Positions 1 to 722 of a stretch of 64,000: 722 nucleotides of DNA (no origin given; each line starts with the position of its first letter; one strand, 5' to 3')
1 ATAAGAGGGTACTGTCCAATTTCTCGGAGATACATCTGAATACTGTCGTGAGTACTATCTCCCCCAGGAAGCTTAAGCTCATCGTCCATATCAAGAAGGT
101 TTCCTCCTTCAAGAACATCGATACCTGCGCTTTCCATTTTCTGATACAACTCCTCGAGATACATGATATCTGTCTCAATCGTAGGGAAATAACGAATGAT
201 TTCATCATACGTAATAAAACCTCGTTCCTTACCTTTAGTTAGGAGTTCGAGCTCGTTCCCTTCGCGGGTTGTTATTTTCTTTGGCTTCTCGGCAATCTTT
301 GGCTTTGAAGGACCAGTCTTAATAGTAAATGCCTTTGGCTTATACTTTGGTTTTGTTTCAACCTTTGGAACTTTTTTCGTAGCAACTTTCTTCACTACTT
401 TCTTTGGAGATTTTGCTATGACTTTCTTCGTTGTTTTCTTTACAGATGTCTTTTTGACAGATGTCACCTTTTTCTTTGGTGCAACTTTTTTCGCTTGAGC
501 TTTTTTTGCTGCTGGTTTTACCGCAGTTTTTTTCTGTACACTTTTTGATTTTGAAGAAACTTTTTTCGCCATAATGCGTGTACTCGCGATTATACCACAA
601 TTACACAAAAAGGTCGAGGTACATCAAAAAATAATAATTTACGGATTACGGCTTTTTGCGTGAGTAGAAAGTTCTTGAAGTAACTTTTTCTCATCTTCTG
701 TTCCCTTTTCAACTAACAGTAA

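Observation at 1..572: Sigma-70 with an about 95-aa histone-H1-like lysine-rich N-terminal extension; basic low-complexity tails recur in this window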

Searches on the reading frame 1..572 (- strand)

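Call 7: search_protein_families(library=pfam, proteins=[window:1-572:-], max_evalue=0.01)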
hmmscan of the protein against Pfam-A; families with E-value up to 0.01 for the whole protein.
window:1-572:- (190 aa): 2 families
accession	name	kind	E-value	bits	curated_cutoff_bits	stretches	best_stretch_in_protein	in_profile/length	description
PF03979.19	Sigma70_r1_1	-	1.5e-11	44.5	22.5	1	109-158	9-58/81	Sigma-70 factor, region 1.1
PF00140.25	Sigma70_r1_2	-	5.3e-05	23.5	22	1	176-190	1-15/34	Sigma-70 factor, region 1.2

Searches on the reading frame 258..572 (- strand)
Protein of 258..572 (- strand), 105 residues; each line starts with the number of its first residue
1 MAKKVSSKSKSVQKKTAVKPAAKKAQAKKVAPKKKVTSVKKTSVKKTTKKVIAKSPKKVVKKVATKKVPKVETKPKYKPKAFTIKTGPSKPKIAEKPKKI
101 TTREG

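Call 61: search_protein_families(library=pfam, proteins=[window:258-572:-], max_evalue=10)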
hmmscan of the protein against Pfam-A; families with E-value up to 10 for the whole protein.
seq(105 aa): 2 families
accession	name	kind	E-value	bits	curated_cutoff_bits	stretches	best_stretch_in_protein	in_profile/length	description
PF20157.4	Maf_flag10_N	-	1.6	8.6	23.5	1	8-70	43-105/228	Glycosyltransferase Maf N-terminal domain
PF19498.4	DUF6033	-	5.2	7.3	25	1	2-67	114-181/205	Protein of unknown function (DUF6033)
